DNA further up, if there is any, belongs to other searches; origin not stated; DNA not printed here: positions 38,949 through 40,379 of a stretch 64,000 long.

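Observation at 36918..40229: Candidate locus: Cys-rich 152-aa protein followed by a divergent PAD/agmatine-deiminase-fold enzyme, opposite an all-helical TPR-like protein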

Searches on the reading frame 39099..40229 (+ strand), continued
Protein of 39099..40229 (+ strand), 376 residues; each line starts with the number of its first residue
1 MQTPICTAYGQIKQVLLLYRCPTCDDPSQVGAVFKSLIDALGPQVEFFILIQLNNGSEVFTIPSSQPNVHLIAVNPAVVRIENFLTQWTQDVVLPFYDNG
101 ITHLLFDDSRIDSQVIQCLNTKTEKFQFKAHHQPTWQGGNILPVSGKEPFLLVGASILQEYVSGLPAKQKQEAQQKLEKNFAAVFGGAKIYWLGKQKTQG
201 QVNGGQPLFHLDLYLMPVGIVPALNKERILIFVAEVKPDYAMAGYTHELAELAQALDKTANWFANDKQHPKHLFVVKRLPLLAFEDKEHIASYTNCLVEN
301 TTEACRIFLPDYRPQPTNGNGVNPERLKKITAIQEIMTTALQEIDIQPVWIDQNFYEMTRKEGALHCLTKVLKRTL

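Call 34: find_related_loci(query=A2, collection=genome_contigs, flank=6000)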
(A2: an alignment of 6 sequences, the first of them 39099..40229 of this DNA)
Query A2 (376 aa) in genome_contigs; peptide patterns used: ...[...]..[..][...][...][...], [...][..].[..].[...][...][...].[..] (x = any residue, [..] = any of these).
51 stretches matched a pattern; 11 encode a relative of the query (tblastn E <= 1e-3); 11 distinct loci.
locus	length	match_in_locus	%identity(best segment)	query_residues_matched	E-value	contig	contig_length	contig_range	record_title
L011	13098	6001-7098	40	4-376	5e-81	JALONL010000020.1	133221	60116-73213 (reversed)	MAG: Bacteroidia bacterium isolate Prado076 scaffold_113, whole genome shotgun sequence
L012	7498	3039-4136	37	4-375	5e-68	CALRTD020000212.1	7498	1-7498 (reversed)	MAG: Synechococcus sp. UW140 isolate JJ-JE56-12-3-mx-bin559 genome assembly, contig: JJ-RDS211-73-C854, whole genome sho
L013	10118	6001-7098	38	4-375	1e-66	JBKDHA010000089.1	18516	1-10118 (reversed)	MAG: Bacteroidota bacterium isolate samp_2115_semibin_49 samp_2115_817421, whole genome shotgun sequence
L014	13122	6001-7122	35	3-374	8e-72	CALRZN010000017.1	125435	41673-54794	MAG: Chitinophaga pinensis isolate JJ-MAA6-279-6-m2-bin102 genome assembly, contig: JJ-MAA6-279-C37, whole genome shotgu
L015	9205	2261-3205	26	78-375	3e-19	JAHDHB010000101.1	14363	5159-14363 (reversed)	MAG: Saprospiraceae bacterium isolate MAG-6 RZ_12054, whole genome shotgun sequence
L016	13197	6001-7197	25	5-374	2e-18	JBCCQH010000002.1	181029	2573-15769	MAG: Bacteroidota bacterium isolate P01_D01_bin.148 k141_2486713_length_181029_cov_20.1372, whole genome shotgun sequenc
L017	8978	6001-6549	28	192-375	2e-11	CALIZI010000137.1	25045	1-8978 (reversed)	MAG: uncultured Saprospiraceae bacterium isolate R4_Bin_Bin_85_1 genome assembly, contig: c_000000934769, whole genome s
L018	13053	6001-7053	25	64-376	4e-11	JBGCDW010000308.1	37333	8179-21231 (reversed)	MAG: Aureispira sp. isolate SGMAG-63 contig308, whole genome shotgun sequence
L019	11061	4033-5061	21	3-374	1e-10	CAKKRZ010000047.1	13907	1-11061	Acidiferrobacterales bacterium isolate Hainich-H52-bin118-1 genome assembly, contig: H52-bin118_1_Hain_H52_02um_R3_3468_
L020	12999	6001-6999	25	85-376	4e-13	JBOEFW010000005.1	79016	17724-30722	MAG: Aureispira sp. isolate PBSAbac1 PBSA13_contig_154, whole genome shotgun sequence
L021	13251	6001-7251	24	5-376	1e-7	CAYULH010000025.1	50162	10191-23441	MAG TPA_asm: uncultured Aureispira sp. isolate binchicken_co405_134 genome assembly, contig: NODE_933_length_50162_cov_4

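Call 45: find_related_loci(query=A6, collection=metagenome_contigs, flank=5000)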
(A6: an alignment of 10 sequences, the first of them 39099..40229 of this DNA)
Query A6 (376 aa) in metagenome_contigs; peptide patterns used: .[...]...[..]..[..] (x = any residue, [..] = any of these).
91 stretches matched a pattern; 4 encode a relative of the query (tblastn E <= 1e-3); 4 distinct loci.
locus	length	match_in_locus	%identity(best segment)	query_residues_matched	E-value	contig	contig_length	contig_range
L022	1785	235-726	30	195-372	7e-14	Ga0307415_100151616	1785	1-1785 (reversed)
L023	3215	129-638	29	206-374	1e-11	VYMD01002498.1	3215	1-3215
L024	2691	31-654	27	166-375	2e-11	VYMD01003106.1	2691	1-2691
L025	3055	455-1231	21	137-375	2e-6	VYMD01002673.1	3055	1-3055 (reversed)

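Call 51: search_protein_families(library=padloc, proteins=[window:39099-40229:+], max_evalue=1)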
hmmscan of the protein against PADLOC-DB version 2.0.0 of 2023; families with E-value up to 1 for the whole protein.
window:39099-40229:+ (376 aa): 0 families

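Call 59: search_protein_families(library=ncbifam, alignment_id=A4, max_evalue=0.01)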
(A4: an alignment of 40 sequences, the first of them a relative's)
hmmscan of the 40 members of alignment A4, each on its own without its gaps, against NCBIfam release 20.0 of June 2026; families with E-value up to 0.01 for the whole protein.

A. member 1, P0001 (376 aa): 0 families

B. families by the number of members that match (of 40 scanned): 2 families
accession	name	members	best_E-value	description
NF010070.0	PRK13551.1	3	6.3e-05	agmatine deiminase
TIGR03380.1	agmatine_aguA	3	0.0011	agmatine deiminase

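Call 67: fold_search(model_id=the predicted structure, library=pdb)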
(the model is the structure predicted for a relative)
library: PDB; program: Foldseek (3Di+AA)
matches with E <= 10: 327; with E <= 0.001: 4
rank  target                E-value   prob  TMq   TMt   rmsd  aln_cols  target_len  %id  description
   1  5hp5_A                1.6e-04  0.99  0.34  0.22  11.3       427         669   11  Srtucture of human peptidylarginine deiminase type I (PAD1) (released 2016-07-27)
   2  7d5r_A                1.9e-04  0.99  0.31  0.21  12.7       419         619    9  Structure of the Ca2+-bound C646A mutant of peptidylarginine deiminase type III (PAD3) (released 2021-06-02)
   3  1zbr_A                4.2e-04  1.00  0.36  0.39  10.6       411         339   12  Crystal Structure of the Putative Arginine Deiminase from Porphyromonas gingivalis, Northeast Structural Genomics Targ (released 2005-04-19)
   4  7d5r_B                8.5e-04  0.97  0.31  0.20  13.0       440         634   10  Structure of the Ca2+-bound C646A mutant of peptidylarginine deiminase type III (PAD3) (released 2021-06-02)
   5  6ke6_SI               6.9e-02  0.30  0.11  0.22  14.2       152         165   10  3.4 angstrom cryo-EM structure of yeast 90S small subunit preribosome (released 2020-08-05)
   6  5unq_A                2.0e-01  0.10  0.08  0.19  16.9       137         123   13  Crystal Structure of Pt0534 Inactivated by 2-Oxo-3-pentynoate (released 2017-11-22)
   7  5wyj_SI               2.5e-01  0.18  0.12  0.23  13.2       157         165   10  Cryo-EM structure of the 90S small subunit pre-ribosome (Dhr1-depleted, Enp1-TAP, state 1) (released 2017-03-29)
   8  6omi_A                3.8e-01  0.54  0.13  0.13   6.4        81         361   15  Crystal structure of the Legionella effector protein MavL (released 2020-02-26)
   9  8xep_A                4.0e-01  0.44  0.12  0.12   6.4        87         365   15  Crystal structure of a Legionella pneumophila type IV effector in complex with ubiquitin (released 2024-05-01)
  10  9azg                  4.0e-01  0.20  0.21  0.21  10.1       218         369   10  Native nnhA in H32 (released 2025-01-01)
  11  8ipw_B                4.5e-01  0.51  0.12  0.13   5.0        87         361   13  The sturecture of Legionella effector protein MavL with ADPR (released 2024-03-20)
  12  8kfv_A                4.8e-01  0.35  0.15  0.31   7.9       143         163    9  Crystal structure of ZmMOC1 K229A in complex with a nicked Holliday junction soaked in Mn2+ for 180 seconds (released 2024-06-26)
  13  6jrf_A                5.0e-01  0.35  0.16  0.32   8.1       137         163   10  Crystal structure of ZmMoc1-Holliday junction Complex in the presence of Calcium (released 2019-10-23)
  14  6jrg_A                5.0e-01  0.35  0.16  0.32   8.0       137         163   10  Crystal structure of ZmMoc1 H253A mutant in complex with Holliday junction (released 2019-10-23)
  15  7owk_E                5.0e-01  0.20  0.17  0.28   9.2       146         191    8  Odinarchaeota Adenylate kinase (OdinAK) in complex with dTTP (released 2022-09-28)
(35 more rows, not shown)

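Call 69: find_encoding_contigs(protein=P0014, flank=5000, max_places=2)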
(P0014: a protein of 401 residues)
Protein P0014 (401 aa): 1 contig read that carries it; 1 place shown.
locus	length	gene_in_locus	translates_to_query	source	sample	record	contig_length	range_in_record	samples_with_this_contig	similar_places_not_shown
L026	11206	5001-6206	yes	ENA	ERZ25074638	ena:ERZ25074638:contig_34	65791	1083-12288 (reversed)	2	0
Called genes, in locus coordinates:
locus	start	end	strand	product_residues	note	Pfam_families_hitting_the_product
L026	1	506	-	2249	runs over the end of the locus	PF13385:Laminin_G_3, PF00801:PKD (weak), PF18911:PKD_4, PF18962:Por_Secre_tail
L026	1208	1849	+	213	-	PF04002:RadC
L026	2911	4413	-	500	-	-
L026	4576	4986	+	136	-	-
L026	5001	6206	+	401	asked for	-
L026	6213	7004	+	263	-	PF07096:DUF1358 (weak), PF20299:NARF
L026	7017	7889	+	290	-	PF18144:SMODS (faint)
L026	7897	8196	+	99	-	-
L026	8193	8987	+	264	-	-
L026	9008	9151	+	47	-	-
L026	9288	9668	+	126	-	PF17262:Cas6b_C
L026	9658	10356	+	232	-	-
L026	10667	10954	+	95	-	-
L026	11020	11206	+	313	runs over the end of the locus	PF22335:Cas10-Cmr2_palm2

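Call 71: find_encoding_contigs(protein=P0017, flank=5000, max_places=2)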
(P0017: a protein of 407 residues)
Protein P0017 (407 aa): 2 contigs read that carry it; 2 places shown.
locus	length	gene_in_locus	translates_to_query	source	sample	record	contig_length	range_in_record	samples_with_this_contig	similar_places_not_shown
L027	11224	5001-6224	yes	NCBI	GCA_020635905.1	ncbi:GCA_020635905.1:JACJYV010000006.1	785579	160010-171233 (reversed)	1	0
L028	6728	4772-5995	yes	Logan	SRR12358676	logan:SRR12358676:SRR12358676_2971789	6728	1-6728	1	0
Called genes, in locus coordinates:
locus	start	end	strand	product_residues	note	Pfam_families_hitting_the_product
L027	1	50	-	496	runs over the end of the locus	-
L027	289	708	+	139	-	-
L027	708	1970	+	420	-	-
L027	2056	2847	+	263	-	-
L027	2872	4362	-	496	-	-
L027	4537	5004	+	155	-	-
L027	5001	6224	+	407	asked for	PF04371:PAD_porph (faint)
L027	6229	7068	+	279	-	PF20299:NARF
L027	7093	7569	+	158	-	-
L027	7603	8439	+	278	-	PF18144:SMODS (weak)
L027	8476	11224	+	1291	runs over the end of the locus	PF00580:UvrD-helicase (faint), PF02562:PhoH (faint), PF04851:ResIII (weak), PF13086:AAA_11, PF13245:AAA_19, PF13604:AAA_30 (weak), PF13087:AAA_12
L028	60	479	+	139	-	-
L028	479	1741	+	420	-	-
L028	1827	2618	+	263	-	-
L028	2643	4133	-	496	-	-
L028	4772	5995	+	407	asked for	PF04371:PAD_porph (faint)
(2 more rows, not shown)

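Call 72: find_encoding_contigs(protein=P0024, flank=5000, max_places=2)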
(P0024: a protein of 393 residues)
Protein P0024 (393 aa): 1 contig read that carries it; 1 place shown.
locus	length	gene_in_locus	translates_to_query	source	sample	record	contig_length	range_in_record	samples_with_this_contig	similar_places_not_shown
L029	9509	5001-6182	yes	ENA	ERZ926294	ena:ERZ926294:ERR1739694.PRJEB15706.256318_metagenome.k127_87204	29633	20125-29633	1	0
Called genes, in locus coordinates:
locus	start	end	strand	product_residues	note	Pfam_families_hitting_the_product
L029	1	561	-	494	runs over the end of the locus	-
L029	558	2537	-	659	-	PF00082:Peptidase_S8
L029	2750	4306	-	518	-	-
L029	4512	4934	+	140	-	-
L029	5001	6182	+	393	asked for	-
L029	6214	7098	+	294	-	-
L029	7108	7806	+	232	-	PF17955:Cas6b_N, PF17262:Cas6b_C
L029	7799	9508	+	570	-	?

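Call 73: search_protein_families(library=pfam, proteins=[L027:6229-7068:+, L027:7093-7569:+, L027:7603-8439:+, L027:2056-2847:+, L027:708-1970:+, L027:289-708:+, L027:4537-5004:+, L029:6214-7098:+, L026:6213-7004:+, L026:7017-7889:+], max_evalue=0.1)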
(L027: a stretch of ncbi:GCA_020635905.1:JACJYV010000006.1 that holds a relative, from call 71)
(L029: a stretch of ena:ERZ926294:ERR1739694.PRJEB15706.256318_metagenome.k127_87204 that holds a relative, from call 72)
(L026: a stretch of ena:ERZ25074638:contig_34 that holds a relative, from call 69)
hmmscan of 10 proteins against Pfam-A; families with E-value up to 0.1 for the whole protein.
L027:6229-7068:+ (279 aa): 3 families
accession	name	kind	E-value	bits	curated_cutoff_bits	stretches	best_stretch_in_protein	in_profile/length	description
PF20299.4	NARF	-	3.8e-10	40.5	25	1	154-263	3-111/112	Nucleotidyltransferase-Associated Rossmannoid Fold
PF07299.16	EF-G-binding_N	-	0.042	14.8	27.1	0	120-176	28-76/83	Elongation factor G-binding protein, N-terminal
PF04028.18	DUF374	-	0.054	13.5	26.8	1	150-183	3-36/69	Domain of unknown function (DUF374)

L027:7093-7569:+ (158 aa): 1 family
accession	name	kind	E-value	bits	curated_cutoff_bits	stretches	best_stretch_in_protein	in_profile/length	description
PF14686.12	fn3_3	-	0.099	12.9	24.4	0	123-150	43-70/75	Polysaccharide lyase family 4, domain II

L027:7603-8439:+ (278 aa): 3 families
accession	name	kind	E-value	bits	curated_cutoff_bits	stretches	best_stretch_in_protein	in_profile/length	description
PF18144.7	SMODS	-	7.5e-07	29.9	26.5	1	20-140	15-141/164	Second Messenger Oligonucleotide or Dinucleotide Synthetase domain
PF24629.1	STATB_N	-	0.019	15.6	27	0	76-116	84-124/139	Signal transducer and activator of transcription b N-terminal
PF09266.15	VirDNA-topo-I_N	-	0.055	14.1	25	0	180-204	23-47/58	Viral DNA topoisomerase I, N-terminal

L027:2056-2847:+ (263 aa): 1 family
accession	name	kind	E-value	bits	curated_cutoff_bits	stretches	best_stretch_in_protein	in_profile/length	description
PF18144.7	SMODS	-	0.0018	18.9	26.5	1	8-119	22-139/164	Second Messenger Oligonucleotide or Dinucleotide Synthetase domain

L027:708-1970:+ (420 aa): 1 family
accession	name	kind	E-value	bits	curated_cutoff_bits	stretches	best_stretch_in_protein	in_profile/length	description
PF03068.20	PAD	-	0.064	12.7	25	0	376-417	348-388/395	Protein-arginine deiminase (PAD)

L027:289-708:+ (139 aa): 0 families

L027:4537-5004:+ (155 aa): 1 family
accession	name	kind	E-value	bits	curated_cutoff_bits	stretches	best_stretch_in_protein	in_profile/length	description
PF20746.2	EndoS_Ig-like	-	0.041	14.3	27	1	36-74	9-47/124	Endo-beta-N-acetylglucosaminidase F2, Ig-like domain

L029:6214-7098:+ (294 aa): 1 family
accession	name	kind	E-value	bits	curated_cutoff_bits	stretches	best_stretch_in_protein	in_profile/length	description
PF18144.7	SMODS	-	0.00075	20.2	26.5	1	34-141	30-138/164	Second Messenger Oligonucleotide or Dinucleotide Synthetase domain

L026:6213-7004:+ (263 aa): 3 families
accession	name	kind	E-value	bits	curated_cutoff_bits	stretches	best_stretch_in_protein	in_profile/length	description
PF20299.4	NARF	-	3e-10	40.9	25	1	139-253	3-110/112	Nucleotidyltransferase-Associated Rossmannoid Fold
PF07096.16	DUF1358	-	5e-06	26.9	23.4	1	51-98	61-108/115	Protein of unknown function (DUF1358)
PF07197.17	DUF1409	-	0.0014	18.8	29.2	0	198-213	17-32/48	Protein of unknown function (DUF1409)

L026:7017-7889:+ (290 aa): 1 family
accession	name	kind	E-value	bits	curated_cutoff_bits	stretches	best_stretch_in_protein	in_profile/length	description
PF18144.7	SMODS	-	7.1e-06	26.8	26.5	1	1-137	1-138/164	Second Messenger Oligonucleotide or Dinucleotide Synthetase domain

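Call 81: search_protein_families(library=pfam, proteins=[L018:7670-8686:+, L018:8696-9268:+, L018:9344-11452:+, L018:11483-12070:+, L016:7179-9407:+, L016:9404-11194:+, L016:11203-13002:+, L017:4455-5138:+, L021:12466-13011:+, L015:6863-8284:-], max_evalue=0.01)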
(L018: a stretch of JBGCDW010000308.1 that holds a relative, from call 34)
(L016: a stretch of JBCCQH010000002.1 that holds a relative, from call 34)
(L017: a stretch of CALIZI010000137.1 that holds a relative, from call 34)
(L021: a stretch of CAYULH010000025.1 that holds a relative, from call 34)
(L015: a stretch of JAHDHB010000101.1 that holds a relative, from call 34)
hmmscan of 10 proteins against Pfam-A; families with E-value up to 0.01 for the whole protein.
L018:7670-8686:+ (338 aa): 1 family
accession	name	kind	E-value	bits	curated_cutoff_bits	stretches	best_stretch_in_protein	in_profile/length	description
PF00082.27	Peptidase_S8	-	1.1e-50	173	21.8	1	56-317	1-287/288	Subtilase family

L018:8696-9268:+ (190 aa): 2 families
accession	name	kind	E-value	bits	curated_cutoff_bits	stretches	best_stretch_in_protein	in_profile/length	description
PF08937.16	ThsB_TIR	-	2.3e-19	70.1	21.2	1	19-116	1-97/100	Thoeris protein ThsB, TIR-like domain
PF13676.11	TIR_2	-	0.0035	18.2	28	1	19-115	2-92/122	TIR domain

L018:9344-11452:+ (702 aa): 4 families
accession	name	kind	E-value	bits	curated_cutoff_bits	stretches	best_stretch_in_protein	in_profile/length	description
PF18163.6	LD_cluster2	-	6.5e-38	131.2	25.3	1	395-679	2-264/264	SLOG cluster2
PF13676.11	TIR_2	-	8.4e-09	36.4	28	1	173-262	2-93/122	TIR domain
PF18185.7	STALD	-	0.00015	21.7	24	1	516-604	87-176/211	Sir2- and TIR-associating SLOG family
PF01582.25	TIR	-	0.0049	17.1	21.3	0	195-251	26-83/179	TIR domain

L018:11483-12070:+ (195 aa): 0 families

L016:7179-9407:+ (742 aa): 1 family
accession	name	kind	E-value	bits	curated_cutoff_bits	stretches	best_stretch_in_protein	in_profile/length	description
PF20990.2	DUF2207_C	-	0.00054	20.2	33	1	110-229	59-185/247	Predicted membrane protein (DUF2207) C-terminal domain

L016:9404-11194:+ (596 aa): 0 families

L016:11203-13002:+ (599 aa): 0 families

L017:4455-5138:+ (227 aa): 0 families

L021:12466-13011:+ (181 aa): 3 families
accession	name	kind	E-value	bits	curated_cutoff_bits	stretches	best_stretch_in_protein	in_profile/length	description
PF08937.16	ThsB_TIR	-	4e-18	66.1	21.2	1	28-122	1-97/100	Thoeris protein ThsB, TIR-like domain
PF13676.11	TIR_2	-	1.5e-11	45.3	28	1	27-128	1-96/122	TIR domain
PF01582.25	TIR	-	0.0076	16.5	21.3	0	25-127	2-103/179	TIR domain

L015:6863-8284:- (473 aa): 0 families

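Call 85: find_encoding_contigs(protein=P0062, flank=5000, max_places=1)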
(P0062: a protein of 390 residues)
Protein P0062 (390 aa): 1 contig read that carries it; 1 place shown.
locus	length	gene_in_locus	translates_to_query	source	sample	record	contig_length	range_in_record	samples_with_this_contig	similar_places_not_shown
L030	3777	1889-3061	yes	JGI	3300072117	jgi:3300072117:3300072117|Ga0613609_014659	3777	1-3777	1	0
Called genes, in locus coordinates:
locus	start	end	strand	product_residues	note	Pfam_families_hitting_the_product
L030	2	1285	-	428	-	?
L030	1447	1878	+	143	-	-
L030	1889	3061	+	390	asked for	-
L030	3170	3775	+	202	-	?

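Call 86: find_encoding_contigs(protein=P0094, flank=5000, max_places=1)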
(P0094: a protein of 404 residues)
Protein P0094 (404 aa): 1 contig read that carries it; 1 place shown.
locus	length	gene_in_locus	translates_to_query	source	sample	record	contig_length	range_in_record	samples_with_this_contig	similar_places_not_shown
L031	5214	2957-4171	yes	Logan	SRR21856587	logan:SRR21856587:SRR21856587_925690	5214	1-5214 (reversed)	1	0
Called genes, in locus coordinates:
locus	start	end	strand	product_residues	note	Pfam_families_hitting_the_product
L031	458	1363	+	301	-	PF18144:SMODS (weak), PF01909:NTP_transf_2 (faint), PF26305:CD_NTase_C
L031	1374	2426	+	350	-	PF18153:Cap15_CD_rec, PF12770:CHAT (faint)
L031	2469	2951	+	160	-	-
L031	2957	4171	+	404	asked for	-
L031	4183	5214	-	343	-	?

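Call 87: find_encoding_contigs(protein=P0128, flank=5000, max_places=1)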
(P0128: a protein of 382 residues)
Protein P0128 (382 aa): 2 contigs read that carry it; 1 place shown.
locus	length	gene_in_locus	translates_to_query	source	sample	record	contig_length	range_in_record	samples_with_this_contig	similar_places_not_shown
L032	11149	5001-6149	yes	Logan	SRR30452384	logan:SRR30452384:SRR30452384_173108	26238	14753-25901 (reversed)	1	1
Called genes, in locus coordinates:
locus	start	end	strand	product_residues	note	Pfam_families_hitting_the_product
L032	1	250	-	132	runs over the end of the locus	PF25056:DUF7793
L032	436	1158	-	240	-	PF14237:GYF_2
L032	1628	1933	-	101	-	PF09954:DUF2188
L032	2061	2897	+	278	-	PF04228:Zn_peptidase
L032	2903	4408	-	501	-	-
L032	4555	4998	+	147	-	-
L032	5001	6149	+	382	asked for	-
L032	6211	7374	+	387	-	-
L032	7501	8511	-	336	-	PF12625:Arabinose_bd, PF00165:HTH_AraC (faint), PF12833:HTH_18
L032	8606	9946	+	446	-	PF00201:UDPGT, PF06722:EryCIII-like_C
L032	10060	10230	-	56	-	-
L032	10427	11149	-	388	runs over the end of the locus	PF05572:Peptidase_M43, PF18962:Por_Secre_tail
